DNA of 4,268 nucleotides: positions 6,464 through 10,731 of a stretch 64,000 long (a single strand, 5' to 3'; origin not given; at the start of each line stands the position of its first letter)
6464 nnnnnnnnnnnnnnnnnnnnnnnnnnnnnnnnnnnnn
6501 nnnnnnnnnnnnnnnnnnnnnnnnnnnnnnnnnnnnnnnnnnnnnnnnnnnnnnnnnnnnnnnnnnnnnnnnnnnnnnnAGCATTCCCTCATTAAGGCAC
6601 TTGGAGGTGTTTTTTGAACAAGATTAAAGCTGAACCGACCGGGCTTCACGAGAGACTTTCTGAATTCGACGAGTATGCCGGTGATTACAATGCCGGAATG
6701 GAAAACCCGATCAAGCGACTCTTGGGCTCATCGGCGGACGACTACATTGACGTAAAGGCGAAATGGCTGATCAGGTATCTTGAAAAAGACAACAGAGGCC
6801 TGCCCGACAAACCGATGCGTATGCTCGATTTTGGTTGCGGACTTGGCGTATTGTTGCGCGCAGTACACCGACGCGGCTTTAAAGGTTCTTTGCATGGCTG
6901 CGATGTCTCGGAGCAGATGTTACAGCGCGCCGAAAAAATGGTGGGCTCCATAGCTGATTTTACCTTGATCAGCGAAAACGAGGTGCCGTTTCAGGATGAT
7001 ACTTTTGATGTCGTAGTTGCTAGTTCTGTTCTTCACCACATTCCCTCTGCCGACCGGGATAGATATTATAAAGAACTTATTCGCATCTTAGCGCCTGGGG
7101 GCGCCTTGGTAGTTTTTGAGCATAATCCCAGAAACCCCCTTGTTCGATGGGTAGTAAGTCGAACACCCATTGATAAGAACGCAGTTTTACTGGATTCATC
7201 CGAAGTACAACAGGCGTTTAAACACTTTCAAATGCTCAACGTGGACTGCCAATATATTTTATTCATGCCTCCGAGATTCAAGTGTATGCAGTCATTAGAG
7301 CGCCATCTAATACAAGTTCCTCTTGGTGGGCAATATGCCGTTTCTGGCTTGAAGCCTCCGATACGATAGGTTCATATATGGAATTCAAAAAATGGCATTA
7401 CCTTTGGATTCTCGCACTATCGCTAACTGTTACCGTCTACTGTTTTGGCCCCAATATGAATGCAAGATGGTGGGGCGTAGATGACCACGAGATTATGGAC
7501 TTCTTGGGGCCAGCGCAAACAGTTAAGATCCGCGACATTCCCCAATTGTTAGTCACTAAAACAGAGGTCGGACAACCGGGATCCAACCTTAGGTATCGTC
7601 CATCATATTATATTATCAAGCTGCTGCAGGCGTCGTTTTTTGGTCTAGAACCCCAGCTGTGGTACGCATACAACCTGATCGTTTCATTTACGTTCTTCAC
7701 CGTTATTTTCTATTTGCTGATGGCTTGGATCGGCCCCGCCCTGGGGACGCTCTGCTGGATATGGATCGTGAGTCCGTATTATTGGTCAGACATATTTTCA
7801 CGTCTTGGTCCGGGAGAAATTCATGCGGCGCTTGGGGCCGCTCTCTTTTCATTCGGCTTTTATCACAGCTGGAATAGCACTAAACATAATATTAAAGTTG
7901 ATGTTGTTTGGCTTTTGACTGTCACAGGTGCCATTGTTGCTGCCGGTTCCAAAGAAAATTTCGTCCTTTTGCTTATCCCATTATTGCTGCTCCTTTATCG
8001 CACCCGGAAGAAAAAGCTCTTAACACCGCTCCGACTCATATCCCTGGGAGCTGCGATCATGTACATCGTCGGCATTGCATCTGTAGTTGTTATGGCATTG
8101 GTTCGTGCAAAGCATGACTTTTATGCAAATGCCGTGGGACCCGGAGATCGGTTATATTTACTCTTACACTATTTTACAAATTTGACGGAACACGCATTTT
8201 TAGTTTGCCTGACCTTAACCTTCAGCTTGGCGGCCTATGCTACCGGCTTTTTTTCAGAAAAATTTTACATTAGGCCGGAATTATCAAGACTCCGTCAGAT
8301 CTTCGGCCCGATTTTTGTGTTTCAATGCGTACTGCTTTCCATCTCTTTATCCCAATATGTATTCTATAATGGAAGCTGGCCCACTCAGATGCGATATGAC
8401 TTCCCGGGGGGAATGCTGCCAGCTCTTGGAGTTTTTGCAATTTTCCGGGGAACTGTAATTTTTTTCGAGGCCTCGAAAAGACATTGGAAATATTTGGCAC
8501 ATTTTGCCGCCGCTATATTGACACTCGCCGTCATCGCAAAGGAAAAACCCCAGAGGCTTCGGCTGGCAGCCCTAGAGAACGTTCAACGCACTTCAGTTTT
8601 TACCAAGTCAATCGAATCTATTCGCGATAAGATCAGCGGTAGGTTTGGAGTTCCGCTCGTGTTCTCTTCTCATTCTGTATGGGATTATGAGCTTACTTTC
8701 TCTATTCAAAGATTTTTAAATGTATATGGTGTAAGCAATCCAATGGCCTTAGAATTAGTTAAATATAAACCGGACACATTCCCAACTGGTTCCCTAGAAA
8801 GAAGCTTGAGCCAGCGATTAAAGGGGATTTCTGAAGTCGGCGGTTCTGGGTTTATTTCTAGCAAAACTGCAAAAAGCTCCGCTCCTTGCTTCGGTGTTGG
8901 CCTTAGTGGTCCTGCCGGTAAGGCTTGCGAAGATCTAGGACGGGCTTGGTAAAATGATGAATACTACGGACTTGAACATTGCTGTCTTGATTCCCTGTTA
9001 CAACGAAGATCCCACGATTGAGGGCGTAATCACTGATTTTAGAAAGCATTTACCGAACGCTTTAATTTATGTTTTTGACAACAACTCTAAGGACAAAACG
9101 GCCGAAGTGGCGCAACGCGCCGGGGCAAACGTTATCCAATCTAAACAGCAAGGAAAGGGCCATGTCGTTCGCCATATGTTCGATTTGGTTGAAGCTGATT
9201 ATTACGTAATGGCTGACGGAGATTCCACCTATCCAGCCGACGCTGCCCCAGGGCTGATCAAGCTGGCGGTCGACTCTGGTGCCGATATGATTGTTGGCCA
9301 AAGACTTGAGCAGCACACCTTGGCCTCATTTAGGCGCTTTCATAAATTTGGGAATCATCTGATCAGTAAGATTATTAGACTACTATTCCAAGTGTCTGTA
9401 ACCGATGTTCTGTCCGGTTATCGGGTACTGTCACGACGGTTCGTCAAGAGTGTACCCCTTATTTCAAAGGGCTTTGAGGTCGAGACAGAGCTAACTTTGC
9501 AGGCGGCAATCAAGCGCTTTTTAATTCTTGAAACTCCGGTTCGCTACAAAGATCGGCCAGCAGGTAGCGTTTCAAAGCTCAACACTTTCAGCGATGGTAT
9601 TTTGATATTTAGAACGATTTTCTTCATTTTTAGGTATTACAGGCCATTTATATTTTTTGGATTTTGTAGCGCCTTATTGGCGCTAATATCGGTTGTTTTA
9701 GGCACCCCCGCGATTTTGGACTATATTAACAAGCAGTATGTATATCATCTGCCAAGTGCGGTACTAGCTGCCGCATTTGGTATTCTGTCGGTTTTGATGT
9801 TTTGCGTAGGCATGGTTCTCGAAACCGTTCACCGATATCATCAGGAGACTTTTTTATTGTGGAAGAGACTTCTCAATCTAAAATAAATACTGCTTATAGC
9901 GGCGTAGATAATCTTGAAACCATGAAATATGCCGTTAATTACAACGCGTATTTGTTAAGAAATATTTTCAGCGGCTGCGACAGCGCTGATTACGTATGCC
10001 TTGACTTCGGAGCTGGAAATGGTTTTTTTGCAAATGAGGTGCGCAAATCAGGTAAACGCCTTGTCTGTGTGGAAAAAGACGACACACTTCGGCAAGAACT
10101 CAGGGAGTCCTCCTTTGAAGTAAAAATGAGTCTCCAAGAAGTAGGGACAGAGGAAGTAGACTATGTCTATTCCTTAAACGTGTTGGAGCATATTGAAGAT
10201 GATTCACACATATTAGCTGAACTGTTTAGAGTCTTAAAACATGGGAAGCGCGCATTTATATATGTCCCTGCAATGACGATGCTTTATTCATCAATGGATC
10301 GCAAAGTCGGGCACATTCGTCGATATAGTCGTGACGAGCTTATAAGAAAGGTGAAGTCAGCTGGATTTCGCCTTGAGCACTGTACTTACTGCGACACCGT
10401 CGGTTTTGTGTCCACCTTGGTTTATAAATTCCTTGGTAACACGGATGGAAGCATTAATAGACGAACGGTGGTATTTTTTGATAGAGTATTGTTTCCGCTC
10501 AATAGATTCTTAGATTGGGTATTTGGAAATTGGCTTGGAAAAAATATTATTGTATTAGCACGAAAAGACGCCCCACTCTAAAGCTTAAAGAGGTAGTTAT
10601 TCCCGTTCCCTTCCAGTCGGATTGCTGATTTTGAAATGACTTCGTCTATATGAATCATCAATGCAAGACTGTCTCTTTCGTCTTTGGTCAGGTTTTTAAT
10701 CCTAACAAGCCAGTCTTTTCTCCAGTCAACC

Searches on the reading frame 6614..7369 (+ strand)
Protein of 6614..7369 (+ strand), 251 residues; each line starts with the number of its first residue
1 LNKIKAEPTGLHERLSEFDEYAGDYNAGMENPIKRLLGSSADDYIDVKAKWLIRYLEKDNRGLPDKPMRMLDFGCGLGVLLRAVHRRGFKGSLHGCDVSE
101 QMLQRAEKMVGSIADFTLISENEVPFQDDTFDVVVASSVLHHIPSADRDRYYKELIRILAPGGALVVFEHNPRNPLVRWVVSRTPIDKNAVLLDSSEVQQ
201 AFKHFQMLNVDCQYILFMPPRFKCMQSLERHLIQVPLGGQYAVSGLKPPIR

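Call 5: search_protein_families(library=pfam, proteins=[window:6614-7369:+], max_evalue=0.001)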
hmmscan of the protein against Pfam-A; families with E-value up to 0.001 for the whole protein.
window:6614-7369:+ (251 aa): 9 families
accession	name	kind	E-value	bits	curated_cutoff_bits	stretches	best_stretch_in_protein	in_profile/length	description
PF13649.12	Methyltransf_25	-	3.5e-20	72.9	27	1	71-163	2-97/97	Methyltransferase domain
PF08241.18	Methyltransf_11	-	5.2e-20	72.3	21.2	1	71-167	1-95/95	Methyltransferase domain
PF08242.18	Methyltransf_12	-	1.9e-16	61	30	1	71-165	1-98/98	Methyltransferase domain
PF13847.12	Methyltransf_31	-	4.6e-16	59.2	27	1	65-176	2-114/145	Methyltransferase domain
PF13489.12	Methyltransf_23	-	7.1e-16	58.8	27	1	64-205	20-132/164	Methyltransferase domain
PF01209.24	Ubie_methyltran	-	5.3e-12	46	20.1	1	65-170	46-154/233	ubiE/COQ5 methyltransferase family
PF05175.20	MTS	-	8.1e-06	26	23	1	40-142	11-110/170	Methyltransferase small domain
PF02353.26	CMAS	-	9.2e-06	25.6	27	1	67-167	63-164/273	Mycolic acid cyclopropane synthetase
PF07021.18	MetW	-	0.00032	20.8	21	1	68-158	15-101/193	Methionine biosynthesis protein MetW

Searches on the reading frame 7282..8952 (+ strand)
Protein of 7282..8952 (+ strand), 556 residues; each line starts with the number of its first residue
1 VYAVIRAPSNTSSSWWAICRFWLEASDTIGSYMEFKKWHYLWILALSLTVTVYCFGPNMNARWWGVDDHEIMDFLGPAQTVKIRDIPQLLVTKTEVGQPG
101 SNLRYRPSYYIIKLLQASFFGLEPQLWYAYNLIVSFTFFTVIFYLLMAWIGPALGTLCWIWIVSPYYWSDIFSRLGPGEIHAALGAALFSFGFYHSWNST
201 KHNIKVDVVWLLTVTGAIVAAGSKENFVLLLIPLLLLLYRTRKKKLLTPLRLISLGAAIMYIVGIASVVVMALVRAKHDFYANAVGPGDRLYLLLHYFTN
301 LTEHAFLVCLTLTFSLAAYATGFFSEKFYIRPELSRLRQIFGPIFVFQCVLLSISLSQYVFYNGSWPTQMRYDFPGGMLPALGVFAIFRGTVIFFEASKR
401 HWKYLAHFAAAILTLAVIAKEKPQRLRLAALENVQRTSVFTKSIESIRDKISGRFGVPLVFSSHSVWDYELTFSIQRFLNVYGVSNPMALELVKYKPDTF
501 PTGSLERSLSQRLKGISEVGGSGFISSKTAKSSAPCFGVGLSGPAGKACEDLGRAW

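Call 4: search_protein_families(library=pfam, proteins=[window:7282-8952:+], max_evalue=0.01)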
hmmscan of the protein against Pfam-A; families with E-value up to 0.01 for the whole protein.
window:7282-8952:+ (556 aa): 0 families

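Call 10: search_protein_families(library=pfam, proteins=[window:7282-8952:+], max_evalue=10)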
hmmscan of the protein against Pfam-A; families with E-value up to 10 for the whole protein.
window:7282-8952:+ (556 aa): 1 family
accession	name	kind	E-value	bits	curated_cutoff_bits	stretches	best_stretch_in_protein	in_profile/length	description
PF10066.14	DUF2304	-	0.88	10.3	25.5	1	183-221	7-45/106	Uncharacterized conserved protein (DUF2304)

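Call 11: search_protein_families(library=ncbifam, proteins=[window:7282-8952:+], max_evalue=1)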
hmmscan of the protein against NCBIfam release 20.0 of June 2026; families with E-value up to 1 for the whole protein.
window:7282-8952:+ (556 aa): 0 families

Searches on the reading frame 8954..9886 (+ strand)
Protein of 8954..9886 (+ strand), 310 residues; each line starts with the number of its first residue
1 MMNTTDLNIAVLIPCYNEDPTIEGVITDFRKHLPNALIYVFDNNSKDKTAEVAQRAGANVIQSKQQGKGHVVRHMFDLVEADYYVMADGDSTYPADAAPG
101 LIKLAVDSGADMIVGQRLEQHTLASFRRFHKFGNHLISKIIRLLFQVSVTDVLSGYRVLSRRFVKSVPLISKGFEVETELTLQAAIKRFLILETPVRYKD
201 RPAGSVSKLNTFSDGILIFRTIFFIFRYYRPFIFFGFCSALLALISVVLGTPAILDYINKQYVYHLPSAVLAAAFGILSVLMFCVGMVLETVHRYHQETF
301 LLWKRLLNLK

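Call 5: search_protein_families(library=pfam, proteins=[window:8954-9886:+], max_evalue=0.001)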
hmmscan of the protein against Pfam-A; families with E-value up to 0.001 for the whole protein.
window:8954-9886:+ (310 aa): 2 families
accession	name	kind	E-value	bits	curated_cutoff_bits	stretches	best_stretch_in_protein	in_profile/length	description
PF00535.33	Glycos_transf_2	-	3.7e-17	63.2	23.3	1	11-165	2-165/168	Glycosyl transferase family 2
PF13641.12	Glyco_tranf_2_3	-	5.2e-08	33.6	27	1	9-110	3-116/230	Glycosyltransferase like family 2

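Call 60: search_protein_families(library=ncbifam, proteins=[window:8954-9886:+], max_evalue=0.00001)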
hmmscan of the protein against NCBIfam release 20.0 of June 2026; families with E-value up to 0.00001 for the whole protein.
window:8954-9886:+ (310 aa): 8 families
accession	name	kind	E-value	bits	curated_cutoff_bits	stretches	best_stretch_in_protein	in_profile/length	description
TIGR04182.1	glyco_TIGR04182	equivalog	4.2e-68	229.9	325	1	9-299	2-289/293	S-layer glycoprotein N-glycosyltransferase AglJ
NF041391.1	DPhHxTase_Halo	equivalog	1.1e-26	93.2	375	1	15-223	3-206/213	dolichyl-phosphate hexose transferase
NF058614.1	PPMAGASynPpgS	equivalog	1.1e-14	54.4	370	1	10-197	3-195/226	polyprenyl-phospho-N-acetylgalactosaminyl synthase PpgS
NF010496.0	PRK13915.1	equivalog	2.5e-10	39.9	262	1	5-90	29-126/307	glucosyl-3-phosphoglycerate synthase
TIGR04283.1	glyco_like_mftF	equivalog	2.2e-09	37.2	182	1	9-105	1-97/221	TIGR04283 family arsenosugar biosynthesis glycosyltransferase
TIGR03937.1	PgaC_IcaA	equivalog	5.5e-08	32.2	422.3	1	8-102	46-147/407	poly-beta-1,6-N-acetyl-D-glucosamine synthase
NF047588.1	GlcsyltransPgfSStrep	equivalog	2.1e-07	30.5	500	1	8-167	2-167/308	glycosyltransferase PgfS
NF053846.1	glyco_with_XrtP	equivalog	9.5e-07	27.8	520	1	5-56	39-90/440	XrtP-associated glycosyltransferase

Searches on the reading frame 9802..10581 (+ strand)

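Call 5: search_protein_families(library=pfam, proteins=[window:9802-10581:+], max_evalue=0.001)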
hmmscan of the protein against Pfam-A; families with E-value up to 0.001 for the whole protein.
window:9802-10581:+ (259 aa): 6 families
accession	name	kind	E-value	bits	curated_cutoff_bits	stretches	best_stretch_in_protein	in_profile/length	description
PF13489.12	Methyltransf_23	-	2.6e-12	47.2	27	1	64-193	24-163/164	Methyltransferase domain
PF08241.18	Methyltransf_11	-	1e-11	45.7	21.2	1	67-152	1-94/95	Methyltransferase domain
PF08242.18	Methyltransf_12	-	6.6e-07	30.4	30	1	67-148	1-95/98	Methyltransferase domain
PF13649.12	Methyltransf_25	-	1.3e-06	29.4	27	1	67-148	2-96/97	Methyltransferase domain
PF05219.18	DREV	-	1.9e-06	27.6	26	1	60-153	92-186/265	DREV methyltransferase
PF13847.12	Methyltransf_31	-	2.6e-05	24.4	27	1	62-153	3-109/145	Methyltransferase domain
